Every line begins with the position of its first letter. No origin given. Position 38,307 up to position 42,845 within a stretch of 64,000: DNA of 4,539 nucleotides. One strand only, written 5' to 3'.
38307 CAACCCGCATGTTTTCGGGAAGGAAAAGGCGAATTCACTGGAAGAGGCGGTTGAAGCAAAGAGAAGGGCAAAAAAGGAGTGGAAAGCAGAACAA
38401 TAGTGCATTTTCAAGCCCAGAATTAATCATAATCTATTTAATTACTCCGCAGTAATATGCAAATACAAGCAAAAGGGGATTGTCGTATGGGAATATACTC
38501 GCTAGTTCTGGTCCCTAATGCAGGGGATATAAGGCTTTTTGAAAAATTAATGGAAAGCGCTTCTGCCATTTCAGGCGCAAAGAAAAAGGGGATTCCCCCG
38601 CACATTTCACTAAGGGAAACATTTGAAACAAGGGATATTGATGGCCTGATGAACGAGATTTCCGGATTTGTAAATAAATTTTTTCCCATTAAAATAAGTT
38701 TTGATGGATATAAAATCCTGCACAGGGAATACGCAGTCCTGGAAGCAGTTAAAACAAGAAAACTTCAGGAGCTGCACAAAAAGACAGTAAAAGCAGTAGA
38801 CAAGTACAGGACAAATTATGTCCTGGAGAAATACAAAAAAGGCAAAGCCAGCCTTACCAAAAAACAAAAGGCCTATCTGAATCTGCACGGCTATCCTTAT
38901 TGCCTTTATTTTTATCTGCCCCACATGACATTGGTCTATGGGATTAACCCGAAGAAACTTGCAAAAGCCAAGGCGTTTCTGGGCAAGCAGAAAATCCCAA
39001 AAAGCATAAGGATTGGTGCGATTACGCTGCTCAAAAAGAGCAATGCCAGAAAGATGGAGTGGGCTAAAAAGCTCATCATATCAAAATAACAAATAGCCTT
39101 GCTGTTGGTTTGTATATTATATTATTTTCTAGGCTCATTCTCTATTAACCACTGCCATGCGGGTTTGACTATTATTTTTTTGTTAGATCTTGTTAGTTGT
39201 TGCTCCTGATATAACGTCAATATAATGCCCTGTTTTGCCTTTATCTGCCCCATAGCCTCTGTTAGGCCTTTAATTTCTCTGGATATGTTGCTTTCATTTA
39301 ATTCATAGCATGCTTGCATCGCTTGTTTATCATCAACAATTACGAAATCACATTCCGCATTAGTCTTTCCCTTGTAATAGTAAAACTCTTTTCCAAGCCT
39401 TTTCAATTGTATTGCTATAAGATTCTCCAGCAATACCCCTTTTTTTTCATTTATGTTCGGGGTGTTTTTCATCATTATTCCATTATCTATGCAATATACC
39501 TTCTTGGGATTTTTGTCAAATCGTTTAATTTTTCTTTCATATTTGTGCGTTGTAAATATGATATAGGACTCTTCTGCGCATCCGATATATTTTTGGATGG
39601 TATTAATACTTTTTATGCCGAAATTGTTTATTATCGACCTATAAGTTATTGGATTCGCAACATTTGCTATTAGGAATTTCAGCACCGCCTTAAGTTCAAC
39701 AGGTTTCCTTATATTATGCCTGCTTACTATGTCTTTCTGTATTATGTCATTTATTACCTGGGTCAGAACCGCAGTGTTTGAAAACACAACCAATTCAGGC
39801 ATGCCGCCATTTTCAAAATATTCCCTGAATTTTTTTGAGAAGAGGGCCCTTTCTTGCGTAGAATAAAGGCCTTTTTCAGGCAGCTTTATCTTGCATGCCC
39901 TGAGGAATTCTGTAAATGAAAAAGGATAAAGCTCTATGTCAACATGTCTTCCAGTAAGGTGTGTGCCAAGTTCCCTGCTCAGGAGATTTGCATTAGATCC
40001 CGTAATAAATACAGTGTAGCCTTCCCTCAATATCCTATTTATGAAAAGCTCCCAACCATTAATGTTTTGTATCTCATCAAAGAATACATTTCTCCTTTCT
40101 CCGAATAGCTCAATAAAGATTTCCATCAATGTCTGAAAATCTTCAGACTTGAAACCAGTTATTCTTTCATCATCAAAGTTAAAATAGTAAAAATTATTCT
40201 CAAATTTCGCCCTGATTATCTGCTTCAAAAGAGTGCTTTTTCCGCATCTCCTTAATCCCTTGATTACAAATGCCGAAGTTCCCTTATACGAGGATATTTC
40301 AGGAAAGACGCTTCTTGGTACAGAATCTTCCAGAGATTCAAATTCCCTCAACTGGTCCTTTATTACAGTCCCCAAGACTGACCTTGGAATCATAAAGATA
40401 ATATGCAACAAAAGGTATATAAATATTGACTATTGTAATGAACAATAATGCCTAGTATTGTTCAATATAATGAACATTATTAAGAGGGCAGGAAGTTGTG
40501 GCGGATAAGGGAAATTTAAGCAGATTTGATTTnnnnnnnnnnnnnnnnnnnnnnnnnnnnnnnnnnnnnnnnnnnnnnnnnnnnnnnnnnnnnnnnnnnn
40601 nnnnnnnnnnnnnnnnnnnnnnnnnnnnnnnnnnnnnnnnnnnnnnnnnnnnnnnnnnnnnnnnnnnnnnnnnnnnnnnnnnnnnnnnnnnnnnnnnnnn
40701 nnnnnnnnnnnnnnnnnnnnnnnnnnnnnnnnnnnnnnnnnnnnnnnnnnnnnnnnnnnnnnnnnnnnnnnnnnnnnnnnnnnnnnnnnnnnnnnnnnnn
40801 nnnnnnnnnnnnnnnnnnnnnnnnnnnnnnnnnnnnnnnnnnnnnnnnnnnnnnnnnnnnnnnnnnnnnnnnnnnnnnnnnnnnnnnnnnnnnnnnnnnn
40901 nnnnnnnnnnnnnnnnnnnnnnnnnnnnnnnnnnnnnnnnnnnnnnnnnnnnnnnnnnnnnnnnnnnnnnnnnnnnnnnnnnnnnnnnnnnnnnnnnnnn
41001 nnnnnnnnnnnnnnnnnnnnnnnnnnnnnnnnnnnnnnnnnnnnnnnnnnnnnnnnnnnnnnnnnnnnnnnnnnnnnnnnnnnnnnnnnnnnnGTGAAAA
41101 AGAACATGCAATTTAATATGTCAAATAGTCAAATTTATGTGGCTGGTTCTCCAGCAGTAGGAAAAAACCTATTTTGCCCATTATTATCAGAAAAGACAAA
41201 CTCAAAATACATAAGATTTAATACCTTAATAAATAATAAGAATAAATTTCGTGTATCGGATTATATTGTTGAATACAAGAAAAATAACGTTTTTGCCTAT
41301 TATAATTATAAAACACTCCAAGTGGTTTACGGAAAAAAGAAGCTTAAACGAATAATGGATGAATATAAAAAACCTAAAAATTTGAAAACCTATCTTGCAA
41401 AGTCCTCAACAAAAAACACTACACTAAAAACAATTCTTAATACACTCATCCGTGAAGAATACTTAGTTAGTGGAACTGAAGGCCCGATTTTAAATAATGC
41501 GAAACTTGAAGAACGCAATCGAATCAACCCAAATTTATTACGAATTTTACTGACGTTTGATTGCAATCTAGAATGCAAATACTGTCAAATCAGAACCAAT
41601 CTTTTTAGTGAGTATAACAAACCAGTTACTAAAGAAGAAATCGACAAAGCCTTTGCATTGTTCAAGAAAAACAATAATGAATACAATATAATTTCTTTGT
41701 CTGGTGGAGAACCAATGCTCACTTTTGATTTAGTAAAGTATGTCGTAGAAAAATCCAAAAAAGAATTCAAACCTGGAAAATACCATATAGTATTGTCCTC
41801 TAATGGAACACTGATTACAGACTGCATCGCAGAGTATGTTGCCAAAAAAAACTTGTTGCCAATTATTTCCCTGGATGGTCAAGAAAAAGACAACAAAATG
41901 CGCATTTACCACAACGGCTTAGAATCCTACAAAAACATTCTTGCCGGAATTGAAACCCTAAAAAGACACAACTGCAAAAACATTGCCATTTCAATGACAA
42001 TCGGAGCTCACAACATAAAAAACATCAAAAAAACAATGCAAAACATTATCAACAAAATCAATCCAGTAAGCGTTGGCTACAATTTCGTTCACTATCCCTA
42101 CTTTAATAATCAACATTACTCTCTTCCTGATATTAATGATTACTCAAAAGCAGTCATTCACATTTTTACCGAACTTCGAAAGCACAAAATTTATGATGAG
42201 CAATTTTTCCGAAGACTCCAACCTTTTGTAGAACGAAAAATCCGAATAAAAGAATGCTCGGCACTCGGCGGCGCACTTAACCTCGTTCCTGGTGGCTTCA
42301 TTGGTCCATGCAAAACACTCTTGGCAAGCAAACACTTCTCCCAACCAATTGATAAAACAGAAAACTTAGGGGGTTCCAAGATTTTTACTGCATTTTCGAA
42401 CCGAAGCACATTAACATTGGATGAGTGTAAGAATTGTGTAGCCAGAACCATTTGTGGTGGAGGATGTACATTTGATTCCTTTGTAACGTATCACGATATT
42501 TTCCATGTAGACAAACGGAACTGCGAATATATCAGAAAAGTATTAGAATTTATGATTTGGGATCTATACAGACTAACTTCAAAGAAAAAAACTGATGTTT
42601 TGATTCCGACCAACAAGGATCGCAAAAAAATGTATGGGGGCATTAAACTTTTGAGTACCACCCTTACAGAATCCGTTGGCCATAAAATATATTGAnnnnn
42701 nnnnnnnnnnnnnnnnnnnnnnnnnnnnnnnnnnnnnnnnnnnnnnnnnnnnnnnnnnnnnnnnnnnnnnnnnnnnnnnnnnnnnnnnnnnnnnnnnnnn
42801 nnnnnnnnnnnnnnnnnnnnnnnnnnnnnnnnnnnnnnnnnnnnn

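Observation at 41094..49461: AT-rich biosynthetic-type island: rSAM/SPASM and SerRS converging on kinase, NTase, AcpS, FkbH, ACP and a LeuA-like synthase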

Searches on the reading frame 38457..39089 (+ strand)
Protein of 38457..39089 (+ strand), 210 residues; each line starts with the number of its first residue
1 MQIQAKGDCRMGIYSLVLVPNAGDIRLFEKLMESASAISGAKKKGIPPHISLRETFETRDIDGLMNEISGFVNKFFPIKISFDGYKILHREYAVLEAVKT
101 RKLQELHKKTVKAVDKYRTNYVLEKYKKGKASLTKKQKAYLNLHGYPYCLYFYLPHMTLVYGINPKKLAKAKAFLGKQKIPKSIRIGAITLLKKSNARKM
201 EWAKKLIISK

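Call 3: search_protein_families(library=pfam, proteins=[window:38457-39089:+], max_evalue=0.01)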
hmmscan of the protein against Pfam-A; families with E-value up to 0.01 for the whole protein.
window:38457-39089:+ (210 aa): 2 families
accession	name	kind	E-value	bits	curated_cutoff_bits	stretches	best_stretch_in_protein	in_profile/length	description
PF06299.18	DUF1045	-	6.5e-13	49.4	24.3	1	58-193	11-150/159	Protein of unknown function (DUF1045)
PF13563.12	2_5_RNA_ligase2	-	3.1e-11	44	27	1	45-196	23-150/152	2'-5' RNA ligase superfamily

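Call 4: search_protein_families(library=ncbifam, proteins=[window:38457-39089:+], max_evalue=0.01)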
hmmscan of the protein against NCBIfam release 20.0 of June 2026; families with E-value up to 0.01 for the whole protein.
window:38457-39089:+ (210 aa): 2 families
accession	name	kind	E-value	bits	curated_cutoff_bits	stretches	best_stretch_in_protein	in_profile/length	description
TIGR03223.1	Phn_opern_protn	hypoth_equivalog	1.2e-12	48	248.95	1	59-191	72-208/228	putative phosphonate metabolism protein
NF010223.0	PRK13679.1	equivalog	5.8e-05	23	129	1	45-119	30-108/170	hypothetical protein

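Call 85: search_protein_families(library=padloc, proteins=[window:38457-39089:+], max_evalue=0.01)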
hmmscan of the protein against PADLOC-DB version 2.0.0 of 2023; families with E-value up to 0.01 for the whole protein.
window:38457-39089:+ (210 aa): 0 families

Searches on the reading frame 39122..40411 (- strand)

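Call 3: search_protein_families(library=pfam, proteins=[window:39122-40411:-], max_evalue=0.01)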
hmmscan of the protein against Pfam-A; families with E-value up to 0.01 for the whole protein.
window:39122-40411:- (429 aa): 3 families
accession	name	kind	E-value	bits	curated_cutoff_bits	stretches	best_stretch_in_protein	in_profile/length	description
PF13173.12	AAA_14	-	1e-38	132.7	27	1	47-170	4-129/129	AAA domain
PF13635.12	DUF4143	-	9.2e-22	77.9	28.1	1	225-363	1-150/160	Domain of unknown function (DUF4143)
PF01637.24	ATPase_2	-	7e-05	23.2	33.2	1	46-105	21-84/225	ATPase domain predominantly from Archaea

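Call 4: search_protein_families(library=ncbifam, proteins=[window:39122-40411:-], max_evalue=0.01)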
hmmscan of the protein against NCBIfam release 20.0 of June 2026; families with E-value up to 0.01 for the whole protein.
window:39122-40411:- (429 aa): 0 families

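Call 85: search_protein_families(library=padloc, proteins=[window:39122-40411:-], max_evalue=0.01)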
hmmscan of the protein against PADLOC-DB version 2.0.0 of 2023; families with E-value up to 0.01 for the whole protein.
window:39122-40411:- (429 aa): 9 families
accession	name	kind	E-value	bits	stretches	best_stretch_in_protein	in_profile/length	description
PDLC04787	PDC-S01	-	4.5e-105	349.9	1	30-425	10-409/412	-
PDLC04789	PDC-S01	-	4.8e-44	148.9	1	39-374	10-343/375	-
PDLC04790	PDC-S01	-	4.1e-35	119.3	1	29-418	10-414/422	-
PDLC04786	PDC-S01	-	3.8e-28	96.4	1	46-366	21-381/439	-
PDLC04791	PDC-S01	-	5.5e-21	72.7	1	48-398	22-375/395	-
PDLC04788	PDC-S01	-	6.5e-18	62.9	1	48-365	22-376/448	-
PDLC04792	PDC-S01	-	3.1e-17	60.3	1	38-400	9-411/452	-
PDLC00148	GajB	-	0.0012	15.9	0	107-138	151-183/369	UrvD helicase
PDLC04985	PDC-S27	-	0.008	13.1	0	50-135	30-105/484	-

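Call 86: search_protein_families(library=phrogs, proteins=[window:39122-40411:-], max_evalue=0.01)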
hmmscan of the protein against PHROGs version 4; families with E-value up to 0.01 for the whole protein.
window:39122-40411:- (429 aa): 0 families

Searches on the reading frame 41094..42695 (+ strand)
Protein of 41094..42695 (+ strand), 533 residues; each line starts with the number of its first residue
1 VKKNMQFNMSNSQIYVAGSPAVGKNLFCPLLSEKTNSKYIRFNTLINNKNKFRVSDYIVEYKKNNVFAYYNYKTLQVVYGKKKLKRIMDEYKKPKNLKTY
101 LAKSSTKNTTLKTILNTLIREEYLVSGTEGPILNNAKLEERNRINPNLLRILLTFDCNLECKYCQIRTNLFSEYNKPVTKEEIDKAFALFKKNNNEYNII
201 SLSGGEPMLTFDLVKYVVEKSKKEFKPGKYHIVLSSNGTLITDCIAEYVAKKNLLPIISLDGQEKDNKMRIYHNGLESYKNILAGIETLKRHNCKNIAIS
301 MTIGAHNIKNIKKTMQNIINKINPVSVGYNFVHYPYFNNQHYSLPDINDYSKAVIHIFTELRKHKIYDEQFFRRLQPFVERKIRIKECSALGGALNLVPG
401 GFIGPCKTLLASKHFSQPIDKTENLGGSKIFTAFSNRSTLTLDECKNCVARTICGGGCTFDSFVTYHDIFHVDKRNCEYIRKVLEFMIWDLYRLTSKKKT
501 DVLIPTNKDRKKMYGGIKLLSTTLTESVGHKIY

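Call 3: search_protein_families(library=pfam, proteins=[window:41094-42695:+], max_evalue=0.01)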
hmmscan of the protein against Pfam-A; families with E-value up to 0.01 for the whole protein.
window:41094-42695:+ (533 aa): 2 families
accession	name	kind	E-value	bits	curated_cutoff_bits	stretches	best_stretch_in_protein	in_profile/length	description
PF04055.27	Radical_SAM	-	2.2e-20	73.9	29.5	1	153-316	3-164/166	Radical SAM superfamily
PF13353.11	Fer4_12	-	2.6e-12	47.6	22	1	153-270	11-123/137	4Fe-4S single cluster domain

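Call 4: search_protein_families(library=ncbifam, proteins=[window:41094-42695:+], max_evalue=0.01)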
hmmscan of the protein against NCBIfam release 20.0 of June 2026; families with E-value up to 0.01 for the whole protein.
window:41094-42695:+ (533 aa): 63 families (the best 25 are shown)
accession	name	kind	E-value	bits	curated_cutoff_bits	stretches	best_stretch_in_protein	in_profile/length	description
TIGR04136.1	rSAM_FibroRumin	equivalog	4.7e-41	141.1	400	1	147-494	91-456/458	FibroRumin system radical SAM peptide maturase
NF047865.1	rSAM_PapB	equivalog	5e-34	118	340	1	149-459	5-317/330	PapB family radical SAM/SPASM ranthipeptide maturase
TIGR03974.1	rSAM_six_Cys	equivalog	6.6e-30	104.4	425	1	116-488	67-446/451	thioether cross-link-forming SCIFF peptide maturase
TIGR04064.1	rSAM_nif11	equivalog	1e-26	93.7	518.7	1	118-499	52-441/459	nif11-like peptide radical SAM maturase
TIGR03906.1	quino_hemo_SAM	equivalog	7.5e-26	90.8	453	1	147-491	94-447/467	quinohemoprotein amine dehydrogenase maturation protein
TIGR03978.1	rSAM_paired_1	equivalog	8.6e-26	90.7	370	1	95-314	29-253/466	His-Xaa-Ser system radical SAM maturase HxsB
NF040492.1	not_ScfB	exception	9.8e-25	87.3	855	1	112-488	62-445/450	ScfB-related radical SAM/SPASM orphan maturase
NF041298.1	rSAM_mat_DynA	equivalog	6.1e-24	84.6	450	1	154-487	8-349/356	dynobactin maturation radical SAM/SPASM protein DynA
TIGR04068.1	rSAM_ocin_clost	equivalog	2.9e-22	79.2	500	1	94-295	29-238/462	Cys-rich peptide radical SAM maturase CcpM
NF038107.1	rSAM_NF038107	equivalog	1e-21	77.2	600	1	149-490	87-429/444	Cys-every-fifth radical SAM/SPASM peptide maturase CefB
TIGR03942.1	sulfatase_rSAM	equivalog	5.3e-20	71.8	349.45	1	155-482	9-348/363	anaerobic sulfatase maturase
NF041707.1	rSAM_YhhB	equivalog_domain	1e-19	70.7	445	1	156-325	11-188/369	cyclophane-forming radical SAM/SPASM peptide maturase YhhB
NF050035.1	rSAM_WgK_link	exception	1.9e-19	69.9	650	1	145-316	7-169/367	radical SAM/SPASM peptide maturase WgkB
NF038170.1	lachnocin_rSAM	equivalog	2.4e-18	66.2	550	1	148-303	77-237/440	lachnocin radical SAM maturase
TIGR02666.1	moaA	equivalog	5.8e-16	58.4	284.05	1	148-303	11-164/336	GTP 3',8-cyclase MoaA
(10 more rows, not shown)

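Call 63: search_solved_structures(query=window:41094-42695:+, max_evalue=0.001)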
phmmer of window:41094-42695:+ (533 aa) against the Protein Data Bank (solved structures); distinct sequences matched with E-value up to 0.001: 3.
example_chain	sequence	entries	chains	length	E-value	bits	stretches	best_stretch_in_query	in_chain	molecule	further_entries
5wgg_A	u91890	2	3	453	1.5e-26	96.5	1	148-489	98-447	Radical SAM domain protein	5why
8vpo_A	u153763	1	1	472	5.4e-17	65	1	52-485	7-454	Radical SAM core domain-containing protein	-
9gm3_A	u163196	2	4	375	8.4e-07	31.3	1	145-293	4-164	ChlB radical SAM domain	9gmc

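Call 67: find_related_loci(query=window:41094-42695:+, collection=metagenome_contigs, flank=6000)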
Query window:41094-42695:+ (533 aa) in metagenome_contigs; peptide patterns used: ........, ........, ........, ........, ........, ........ (x = any residue, [..] = any of these).
148 stretches matched a pattern; 1 encode a relative of the query (tblastn E <= 1e-3); 1 distinct loci.
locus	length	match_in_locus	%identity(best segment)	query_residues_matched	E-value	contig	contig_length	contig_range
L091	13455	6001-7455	77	49-533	0e+0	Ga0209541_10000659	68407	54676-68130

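Call 70: search_protein_families(library=pfam, proteins=[L091:2581-3438:+, L091:3386-5995:+, L091:5959-7458:+, L091:7455-8477:-, L091:8492-9196:+, L091:9207-10169:+, L091:1-558:-, L091:2051-2356:+, L091:1996-2334:-, L091:101-436:+], max_evalue=0.01)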
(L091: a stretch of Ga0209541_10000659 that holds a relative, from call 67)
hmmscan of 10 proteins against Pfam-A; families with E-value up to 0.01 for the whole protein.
L091:2581-3438:+ (285 aa): 6 families
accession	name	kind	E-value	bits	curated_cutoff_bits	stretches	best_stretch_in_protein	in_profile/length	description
PF01636.29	APH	-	1.9e-25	90.4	23.2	1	17-217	2-226/239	Phosphotransferase enzyme family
PF02958.26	EcKL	-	9.2e-06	25.6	22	1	137-202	192-262/294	Ecdysteroid kinase-like family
PF19974.5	TCAD9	-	9.6e-06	25.4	40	1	154-198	291-335/429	Ternary complex associated domain 9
PF03881.20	Fructosamin_kin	-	3.4e-05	23.7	22.4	1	147-247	173-273/288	Fructosamine kinase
PF01633.27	Choline_kinase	-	6e-05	22.9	29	1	87-206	72-209/300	Choline/ethanolamine kinase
PF07914.17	DUF1679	-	0.00044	19.7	24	1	154-202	262-315/414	Uncharacterized oxidoreductase dhs-27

L091:3386-5995:+ (869 aa): 6 families
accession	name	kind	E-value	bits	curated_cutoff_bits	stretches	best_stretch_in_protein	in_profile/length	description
PF00535.33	Glycos_transf_2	-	7.3e-33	114.3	23.3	1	18-170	1-164/168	Glycosyl transferase family 2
PF04055.27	Radical_SAM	-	3.3e-21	76.6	29.5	1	629-791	4-166/166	Radical SAM superfamily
PF13641.12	Glyco_tranf_2_3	-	1.8e-14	54.8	27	1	17-217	3-218/230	Glycosyltransferase like family 2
PF10111.15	Glyco_tranf_2_2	-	2.7e-09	37.3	27.3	1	21-228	4-233/276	Glycosyltransferase like family 2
PF02310.24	B12-binding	-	3.3e-08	33.8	32.1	1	451-556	17-120/121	B12 binding domain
PF13632.12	Glyco_trans_2_3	-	1.1e-05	25.8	27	1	93-215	1-128/198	Glycosyl transferase family group 2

L091:5959-7458:+ (499 aa): 2 families
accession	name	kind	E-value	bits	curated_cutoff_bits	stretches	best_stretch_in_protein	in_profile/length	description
PF04055.27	Radical_SAM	-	5.2e-21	76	29.5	1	119-282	3-164/166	Radical SAM superfamily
PF13353.11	Fer4_12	-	1.1e-11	45.6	22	1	118-235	10-122/137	4Fe-4S single cluster domain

L091:7455-8477:- (340 aa): 1 family
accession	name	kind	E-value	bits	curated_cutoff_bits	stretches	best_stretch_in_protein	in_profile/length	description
PF01966.28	HD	-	1.2e-12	48.6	22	1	164-277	4-115/116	HD domain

L091:8492-9196:+ (234 aa): 2 families
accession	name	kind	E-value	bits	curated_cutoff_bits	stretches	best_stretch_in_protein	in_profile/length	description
PF03575.23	Peptidase_S51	-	1e-25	91.1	23.9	1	12-216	2-205/206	Peptidase family S51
PF07685.20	GATase_3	-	3.8e-07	30.4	27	1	88-175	30-118/196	CobB/CobQ-like glutamine amidotransferase domain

L091:9207-10169:+ (320 aa): 10 families
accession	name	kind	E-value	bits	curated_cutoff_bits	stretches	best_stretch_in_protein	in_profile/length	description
PF01370.27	Epimerase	-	6.6e-55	186.6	20.9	1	4-242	1-239/240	NAD dependent epimerase/dehydratase family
PF16363.11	GDP_Man_Dehyd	-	1.4e-38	133.6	27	1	5-307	1-331/332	GDP-mannose 4,6 dehydratase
PF01073.25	3Beta_HSD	-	3.2e-14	53.1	22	1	5-175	1-183/280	3-beta hydroxysteroid dehydrogenase/isomerase family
PF04321.23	RmlD_sub_bind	-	3e-13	49.9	27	1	3-265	2-235/287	RmlD substrate binding domain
PF13460.12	NAD_binding_10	-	2.6e-12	47.4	27.2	1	8-170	1-143/184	NAD(P)H-binding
PF02719.21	Polysacc_synt_2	-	2.5e-10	40.5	20.2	1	4-266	1-252/293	Polysaccharide biosynthesis protein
PF07993.18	NAD_binding_4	-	1.3e-08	34.8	20.1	1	105-182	157-215/258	Male sterility protein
PF05368.20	NmrA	-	2.5e-05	24.5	27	1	3-113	4-104/298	NmrA-like family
PF00106.31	adh_short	-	0.0002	21.3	26.6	1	4-65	3-71/195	short chain dehydrogenase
PF03435.24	Sacchrp_dh_NADP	-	0.00087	20.1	25.1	1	9-75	5-79/129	Saccharopine dehydrogenase NADP binding domain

L091:1-558:- (186 aa): 0 families

L091:2051-2356:+ (101 aa): 0 families

L091:1996-2334:- (112 aa): 0 families

L091:101-436:+ (111 aa): 0 families

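Call 72: find_related_loci(query=window:41094-42695:+, collection=viral_contigs, flank=8000)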
Query window:41094-42695:+ (533 aa) in viral_contigs; peptide patterns used: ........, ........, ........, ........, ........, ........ (x = any residue, [..] = any of these).
6 stretches matched a pattern, but none encodes a relative of the query by tblastn (E <= 1e-3).

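Call 85: search_protein_families(library=padloc, proteins=[window:41094-42695:+], max_evalue=0.01)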
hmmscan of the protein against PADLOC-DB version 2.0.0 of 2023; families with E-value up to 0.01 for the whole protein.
window:41094-42695:+ (533 aa): 2 families
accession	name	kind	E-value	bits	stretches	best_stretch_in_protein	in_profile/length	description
PDLC02903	pVip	-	5.4e-13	47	1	153-324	6-163/257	Viperins not associated with kinases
PDLC02904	pVip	-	5.5e-11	40.5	1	152-324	8-167/262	Viperins associated with kinases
